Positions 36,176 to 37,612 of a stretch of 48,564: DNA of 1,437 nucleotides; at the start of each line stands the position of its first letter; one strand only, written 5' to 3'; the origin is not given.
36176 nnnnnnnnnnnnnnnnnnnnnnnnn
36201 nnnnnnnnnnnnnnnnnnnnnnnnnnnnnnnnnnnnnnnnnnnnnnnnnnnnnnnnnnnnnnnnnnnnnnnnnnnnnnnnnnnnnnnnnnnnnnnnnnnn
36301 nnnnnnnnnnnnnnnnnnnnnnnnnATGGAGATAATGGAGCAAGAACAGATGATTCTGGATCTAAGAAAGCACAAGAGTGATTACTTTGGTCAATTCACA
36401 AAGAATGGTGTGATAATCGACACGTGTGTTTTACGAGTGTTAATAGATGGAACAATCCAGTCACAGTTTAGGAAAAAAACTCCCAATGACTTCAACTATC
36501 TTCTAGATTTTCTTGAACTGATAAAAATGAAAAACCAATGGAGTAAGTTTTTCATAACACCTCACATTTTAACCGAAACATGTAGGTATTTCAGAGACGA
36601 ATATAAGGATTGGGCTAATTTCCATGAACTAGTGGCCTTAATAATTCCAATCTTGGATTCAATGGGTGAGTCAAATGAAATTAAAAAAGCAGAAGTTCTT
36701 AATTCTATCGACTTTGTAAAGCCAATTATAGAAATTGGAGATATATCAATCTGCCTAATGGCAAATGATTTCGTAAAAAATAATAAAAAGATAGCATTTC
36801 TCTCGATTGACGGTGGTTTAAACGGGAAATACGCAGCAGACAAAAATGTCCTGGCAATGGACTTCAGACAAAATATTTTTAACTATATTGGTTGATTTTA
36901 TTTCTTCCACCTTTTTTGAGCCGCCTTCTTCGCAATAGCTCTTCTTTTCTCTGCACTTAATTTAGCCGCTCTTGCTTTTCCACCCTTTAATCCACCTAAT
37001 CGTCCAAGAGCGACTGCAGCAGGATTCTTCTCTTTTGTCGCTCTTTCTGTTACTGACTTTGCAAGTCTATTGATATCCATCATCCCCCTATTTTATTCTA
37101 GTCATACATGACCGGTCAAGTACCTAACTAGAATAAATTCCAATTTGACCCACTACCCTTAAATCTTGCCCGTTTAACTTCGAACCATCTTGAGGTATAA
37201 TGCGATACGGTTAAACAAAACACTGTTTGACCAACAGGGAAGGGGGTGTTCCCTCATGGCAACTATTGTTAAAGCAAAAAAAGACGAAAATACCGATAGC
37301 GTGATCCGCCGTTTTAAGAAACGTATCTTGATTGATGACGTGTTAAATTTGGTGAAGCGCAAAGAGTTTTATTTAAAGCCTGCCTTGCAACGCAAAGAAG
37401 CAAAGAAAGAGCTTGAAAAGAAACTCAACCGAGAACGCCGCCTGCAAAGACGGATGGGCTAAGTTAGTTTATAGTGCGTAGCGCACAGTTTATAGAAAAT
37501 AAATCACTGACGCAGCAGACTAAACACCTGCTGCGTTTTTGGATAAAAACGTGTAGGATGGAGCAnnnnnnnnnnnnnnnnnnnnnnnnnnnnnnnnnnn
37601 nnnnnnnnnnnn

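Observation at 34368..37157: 2.79 kb IS1-family transposon with 8-bp target duplication and cargo genes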

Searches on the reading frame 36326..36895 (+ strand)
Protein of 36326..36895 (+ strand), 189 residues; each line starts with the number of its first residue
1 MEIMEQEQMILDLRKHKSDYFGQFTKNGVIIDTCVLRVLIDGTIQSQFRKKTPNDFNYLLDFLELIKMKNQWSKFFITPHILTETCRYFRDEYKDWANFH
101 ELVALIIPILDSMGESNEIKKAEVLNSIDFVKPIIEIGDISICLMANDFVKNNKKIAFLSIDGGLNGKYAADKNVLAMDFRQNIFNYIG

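Call 4: search_protein_families(library=pfam, proteins=[window:36326-36895:+], max_evalue=0.1)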
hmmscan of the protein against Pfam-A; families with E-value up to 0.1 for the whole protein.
window:36326-36895:+ (189 aa): 0 families

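Call 7: search_protein_families(library=ncbifam, proteins=[window:36326-36895:+], max_evalue=0.1)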
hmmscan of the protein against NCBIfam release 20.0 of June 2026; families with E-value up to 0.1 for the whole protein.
window:36326-36895:+ (189 aa): 0 families

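Call 23: search_protein_families(library=phrogs, proteins=[window:36326-36895:+], max_evalue=0.1)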
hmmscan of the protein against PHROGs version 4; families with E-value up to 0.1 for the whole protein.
window:36326-36895:+ (189 aa): 0 families

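Call 24: search_protein_families(library=padloc, proteins=[window:36326-36895:+], max_evalue=0.1)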
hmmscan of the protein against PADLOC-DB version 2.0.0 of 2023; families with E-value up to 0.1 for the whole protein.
window:36326-36895:+ (189 aa): 0 families

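Call 40: find_homologous_proteins(query=window:36326-36895:+)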
Query window:36326-36895:+ (189 aa): 9 proteins with E <= 0.001 among 78 candidates.
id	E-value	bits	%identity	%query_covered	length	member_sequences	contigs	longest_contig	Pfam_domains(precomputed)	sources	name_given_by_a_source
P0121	1.8e-116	405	100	96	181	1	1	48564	-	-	-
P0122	4.5e-81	289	72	96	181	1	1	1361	-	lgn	-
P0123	1.2e-71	259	62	96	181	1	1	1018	-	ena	-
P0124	7.9e-49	184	50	95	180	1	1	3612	-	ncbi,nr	ncbi:hypothetical protein KKA18_03375 [Patescibacteria group bacterium]|nr:hypothetical protein [Pat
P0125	1.3e-48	183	47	86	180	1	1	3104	-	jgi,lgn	jgi:hypothetical protein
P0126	4.6e-46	175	46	92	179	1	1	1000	-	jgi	-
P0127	4.9e-46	175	47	94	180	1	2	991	-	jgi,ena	-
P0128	1.1e-41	161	44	96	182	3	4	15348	-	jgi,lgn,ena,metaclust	metaclust:\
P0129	2.7e-41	160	44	94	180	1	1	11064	-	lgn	-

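Call 41: find_encoding_contigs(protein=P0128, flank=4000, max_places=3)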
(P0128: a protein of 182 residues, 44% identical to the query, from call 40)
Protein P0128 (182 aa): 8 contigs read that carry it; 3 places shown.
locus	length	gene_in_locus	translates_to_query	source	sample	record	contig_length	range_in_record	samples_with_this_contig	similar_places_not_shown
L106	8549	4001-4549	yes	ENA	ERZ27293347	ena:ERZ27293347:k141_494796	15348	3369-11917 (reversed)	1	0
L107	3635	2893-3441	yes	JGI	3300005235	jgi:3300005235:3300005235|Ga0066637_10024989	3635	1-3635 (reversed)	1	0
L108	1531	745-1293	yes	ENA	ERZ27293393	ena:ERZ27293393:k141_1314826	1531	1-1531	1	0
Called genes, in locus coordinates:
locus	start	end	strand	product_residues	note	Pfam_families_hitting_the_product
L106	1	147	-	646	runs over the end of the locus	PF13588:HSDR_N_2, PF02384:N6_Mtase, PF01170:UPF0020 (weak), PF07669:Eco57I (weak)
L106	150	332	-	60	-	PF12728:HTH_17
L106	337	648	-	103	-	-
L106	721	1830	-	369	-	-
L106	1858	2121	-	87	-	PF04026:SpoVG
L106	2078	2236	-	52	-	-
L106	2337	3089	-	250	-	-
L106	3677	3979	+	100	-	-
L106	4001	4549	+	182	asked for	-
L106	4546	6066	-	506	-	PF00239:Resolvase, PF07508:Recombinase, PF13408:Zn_ribbon_recom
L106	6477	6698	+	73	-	PF13560:HTH_31 (weak), PF01381:HTH_3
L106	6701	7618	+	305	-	-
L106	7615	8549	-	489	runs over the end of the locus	PF01726:LexA_DNA_bind, PF00717:Peptidase_S24, PF01170:UPF0020 (faint), PF01555:N6_N4_Mtase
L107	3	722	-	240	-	?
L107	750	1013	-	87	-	PF04026:SpoVG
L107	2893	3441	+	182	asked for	-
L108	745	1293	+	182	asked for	-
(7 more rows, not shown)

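Call 42: find_encoding_contigs(protein=P0129, flank=4000, max_places=2)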
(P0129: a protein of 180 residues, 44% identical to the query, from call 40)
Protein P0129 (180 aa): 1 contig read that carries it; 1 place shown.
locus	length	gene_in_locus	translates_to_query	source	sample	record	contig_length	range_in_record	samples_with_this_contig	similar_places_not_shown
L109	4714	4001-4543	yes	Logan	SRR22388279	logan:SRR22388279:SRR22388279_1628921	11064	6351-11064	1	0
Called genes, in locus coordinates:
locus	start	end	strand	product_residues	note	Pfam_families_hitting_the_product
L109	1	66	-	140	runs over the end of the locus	-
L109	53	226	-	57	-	-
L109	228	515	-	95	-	PF18903:DUF5659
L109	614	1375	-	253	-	-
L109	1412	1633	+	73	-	PF12728:HTH_17, PF13411:MerR_1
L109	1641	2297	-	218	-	-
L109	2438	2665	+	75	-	PF12844:HTH_19, PF13560:HTH_31, PF13443:HTH_26 (weak), PF01381:HTH_3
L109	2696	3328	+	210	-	-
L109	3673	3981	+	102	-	-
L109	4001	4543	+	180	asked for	-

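Call 43: find_encoding_contigs(protein=P0124, flank=4000, max_places=2)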
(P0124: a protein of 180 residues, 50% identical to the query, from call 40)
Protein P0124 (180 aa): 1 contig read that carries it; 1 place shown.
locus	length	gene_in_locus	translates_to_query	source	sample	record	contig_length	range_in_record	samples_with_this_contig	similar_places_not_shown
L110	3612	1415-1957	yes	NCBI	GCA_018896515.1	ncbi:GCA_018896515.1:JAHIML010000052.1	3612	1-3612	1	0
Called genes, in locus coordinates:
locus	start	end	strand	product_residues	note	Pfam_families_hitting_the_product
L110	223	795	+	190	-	-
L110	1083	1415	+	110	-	-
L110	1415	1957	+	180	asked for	-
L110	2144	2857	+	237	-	-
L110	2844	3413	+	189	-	-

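Call 51: predict_structure(alignment_id=A2)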
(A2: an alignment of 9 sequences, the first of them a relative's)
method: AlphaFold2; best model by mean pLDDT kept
length: 181 residues; sequences in the alignment: 9
mean_pLDDT: 83.9   pTM: 0.82
mean pLDDT of the five models: 83.9, 81.8, 68.5, 51.5, 48.6
residues with pLDDT >= 90: 50; 70-90: 111; 50-70: 17; < 50: 3
segments of 3 or more residues with pLDDT < 50: 124-126
pLDDT, mean of each block of 10 residues (from residue 1): 84 83 92 91 91 85 75 86 88 88 79 72 59 85 90 89 92 84 51
secondary structure, 60 per line:
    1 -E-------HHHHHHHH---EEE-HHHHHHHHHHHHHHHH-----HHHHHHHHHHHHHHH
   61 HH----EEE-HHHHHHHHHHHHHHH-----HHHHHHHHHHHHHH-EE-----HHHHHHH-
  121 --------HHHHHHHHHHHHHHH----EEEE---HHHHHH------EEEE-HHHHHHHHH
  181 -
elements in order: H10-17 E21-23 H25-40 H46-62 E67-69 H71-85 H91-104 H113-119 H129-143 E148-151 H155-160 E167-170 H172-180

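Call 57: fold_search(model_id=the predicted structure, library=pdb)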
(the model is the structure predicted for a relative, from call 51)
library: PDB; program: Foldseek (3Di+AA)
matches with E <= 10: 487; with E <= 0.001: 7
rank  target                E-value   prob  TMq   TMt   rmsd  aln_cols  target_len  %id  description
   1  1v8p_B                2.1e-04  1.00  0.52  0.67   4.2       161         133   14  Crystal structure of PAE2754 from Pyrobaculum aerophilum (released 2004-02-10)
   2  1v8p_A                3.9e-04  1.00  0.52  0.68   4.1       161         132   14  Crystal structure of PAE2754 from Pyrobaculum aerophilum (released 2004-02-10)
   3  1v8o_F                4.7e-04  1.00  0.52  0.68   4.1       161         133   12  Crystal Structure of PAE2754 from Pyrobaculum aerophilum (released 2004-02-10)
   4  1v8o_B                6.9e-04  1.00  0.52  0.67   4.2       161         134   12  Crystal Structure of PAE2754 from Pyrobaculum aerophilum (released 2004-02-10)
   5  1v8p_F                8.2e-04  1.00  0.52  0.63   6.5       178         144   13  Crystal structure of PAE2754 from Pyrobaculum aerophilum (released 2004-02-10)
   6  1v8o_A                8.8e-04  1.00  0.52  0.68   4.1       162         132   12  Crystal Structure of PAE2754 from Pyrobaculum aerophilum (released 2004-02-10)
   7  2fe1                  8.8e-04  1.00  0.48  0.62   4.7       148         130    9  Crystal Structure of PAE0151 from Pyrobaculum aerophilum (released 2005-12-27)
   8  1v8p_C                1.1e-03  1.00  0.51  0.65   4.6       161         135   14  Crystal structure of PAE2754 from Pyrobaculum aerophilum (released 2004-02-10)
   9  1v8o_H                1.3e-03  1.00  0.52  0.67   4.2       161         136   13  Crystal Structure of PAE2754 from Pyrobaculum aerophilum (released 2004-02-10)
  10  1v8o_C                2.8e-03  1.00  0.52  0.67   4.2       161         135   13  Crystal Structure of PAE2754 from Pyrobaculum aerophilum (released 2004-02-10)
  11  1o4w                  7.6e-03  0.99  0.38  0.50   5.3       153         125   13  CRYSTAL STRUCTURE OF a PIN (PILT N-TERMINUS) DOMAIN CONTAINING PROTEIN (AF0591) FROM ARCHAEOGLOBUS FULGIDUS AT 1.90 A RE (released 2003-07-29)
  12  8wmm_G                8.5e-03  1.00  0.47  0.59   5.0       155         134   19  Structure of CbCas9-PcrIIC1 complex bound to 28-bp DNA substrate (20-nt complementary) (released 2024-06-05)
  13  5ecw_A                1.0e-02  1.00  0.51  0.67   4.3       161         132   10  Structure of the Shigella flexneri VapC mutant D7A (released 2016-02-17)
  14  1y82_B                1.6e-02  0.99  0.46  0.55   5.0       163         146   12  Conserved hypothetical protein Pfu-367848-001 from Pyrococcus furiosus (released 2005-01-25)
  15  3zvk_B                1.8e-02  0.99  0.46  0.59   5.0       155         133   13  Crystal structure of VapBC2 from Rickettsia felis bound to a DNA fragment from their promoter (released 2011-12-14)
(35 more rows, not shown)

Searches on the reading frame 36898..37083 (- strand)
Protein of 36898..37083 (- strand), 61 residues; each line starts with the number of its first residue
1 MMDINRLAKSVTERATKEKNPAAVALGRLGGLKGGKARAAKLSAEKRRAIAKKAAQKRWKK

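Call 4: search_protein_families(library=pfam, proteins=[window:36898-37083:-], max_evalue=0.1)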
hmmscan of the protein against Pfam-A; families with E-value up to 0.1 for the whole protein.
window:36898-37083:- (61 aa): 0 families

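Call 7: search_protein_families(library=ncbifam, proteins=[window:36898-37083:-], max_evalue=0.1)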
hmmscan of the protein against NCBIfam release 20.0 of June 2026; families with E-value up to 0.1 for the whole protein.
window:36898-37083:- (61 aa): 0 families

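Call 23: search_protein_families(library=phrogs, proteins=[window:36898-37083:-], max_evalue=0.1)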
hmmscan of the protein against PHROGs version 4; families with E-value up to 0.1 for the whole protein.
window:36898-37083:- (61 aa): 2 families
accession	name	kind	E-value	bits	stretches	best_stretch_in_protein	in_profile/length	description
phrog_2384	-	unknown function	2.6e-05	24.6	1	31-61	8-38/338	-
phrog_33997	-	unknown function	0.075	14.2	1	15-60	43-89/105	-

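Call 24: search_protein_families(library=padloc, proteins=[window:36898-37083:-], max_evalue=0.1)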
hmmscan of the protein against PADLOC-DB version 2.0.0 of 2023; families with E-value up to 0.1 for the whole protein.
window:36898-37083:- (61 aa): 0 families

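Call 39: search_solved_structures(query=A1, max_evalue=1, show_alignments=2)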
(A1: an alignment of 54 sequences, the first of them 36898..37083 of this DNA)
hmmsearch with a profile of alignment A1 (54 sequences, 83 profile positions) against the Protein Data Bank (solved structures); distinct sequences matched with E-value up to 1: 0.

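Call 44: predict_structure(alignment_id=A1)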
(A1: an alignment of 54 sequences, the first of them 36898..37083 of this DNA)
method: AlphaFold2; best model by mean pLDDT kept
length: 61 residues; sequences in the alignment: 54
mean_pLDDT: 84.8   pTM: 0.40
mean pLDDT of the five models: 84.8, 83.9, 83.0, 81.6, 77.0
residues with pLDDT >= 90: 22; 70-90: 36; 50-70: 3; < 50: 0
segments of 3 or more residues with pLDDT < 50: none
pLDDT, mean of each block of 10 residues (from residue 1): 87 77 80 81 92 93 70
secondary structure, 60 per line:
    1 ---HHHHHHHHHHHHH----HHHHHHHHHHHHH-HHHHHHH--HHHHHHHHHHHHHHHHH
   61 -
elements in order: H4-16 H21-33 H35-41 H44-60

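Call 52: fold_search(model_id=the predicted structure, library=pdb)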
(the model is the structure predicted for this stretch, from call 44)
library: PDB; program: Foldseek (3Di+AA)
matches with E <= 10: 0; with E <= 0.001: 0
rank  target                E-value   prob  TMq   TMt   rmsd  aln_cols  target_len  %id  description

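Call 56: find_homologous_proteins(query=A1, max_evalue=0.00001)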
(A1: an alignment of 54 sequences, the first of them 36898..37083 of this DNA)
Query A1 (54 sequences) (61 aa, profile of the alignment): 8000 proteins with E <= 0.00001 among 8000 candidates; the best 120 are listed.
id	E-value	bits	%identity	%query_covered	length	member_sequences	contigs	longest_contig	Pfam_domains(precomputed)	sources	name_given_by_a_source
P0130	2.0e-30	123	60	97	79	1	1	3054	-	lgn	-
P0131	2.5e-30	122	62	97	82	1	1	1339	-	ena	-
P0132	3.3e-30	122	64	97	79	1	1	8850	-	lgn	-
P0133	4.2e-30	122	61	97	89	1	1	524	-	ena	-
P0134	6.9e-30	121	60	93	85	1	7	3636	-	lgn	-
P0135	7.5e-30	121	62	97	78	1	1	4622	-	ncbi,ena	-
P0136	1.1e-29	120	68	97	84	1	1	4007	-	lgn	-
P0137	1.2e-29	120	64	100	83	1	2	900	-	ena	-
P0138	1.3e-29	120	66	97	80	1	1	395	-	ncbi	-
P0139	1.5e-29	120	65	97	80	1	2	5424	-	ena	-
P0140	1.5e-29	120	63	97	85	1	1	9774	-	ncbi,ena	-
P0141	1.6e-29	120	64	93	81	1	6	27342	-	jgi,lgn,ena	jgi:hypothetical protein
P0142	1.7e-29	120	64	97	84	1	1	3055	-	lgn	-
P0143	1.9e-29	120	63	97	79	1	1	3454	-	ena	-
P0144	1.9e-29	120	64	97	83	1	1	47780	-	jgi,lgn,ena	jgi:hypothetical protein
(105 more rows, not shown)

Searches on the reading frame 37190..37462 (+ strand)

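Call 4: search_protein_families(library=pfam, proteins=[window:37190-37462:+], max_evalue=0.1)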
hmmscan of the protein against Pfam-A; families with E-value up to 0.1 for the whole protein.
window:37190-37462:+ (90 aa): 1 family
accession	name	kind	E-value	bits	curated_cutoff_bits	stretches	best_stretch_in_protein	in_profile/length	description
PF01165.25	Ribosomal_S21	-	3.4e-08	33.5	27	1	27-79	2-54/55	Ribosomal protein S21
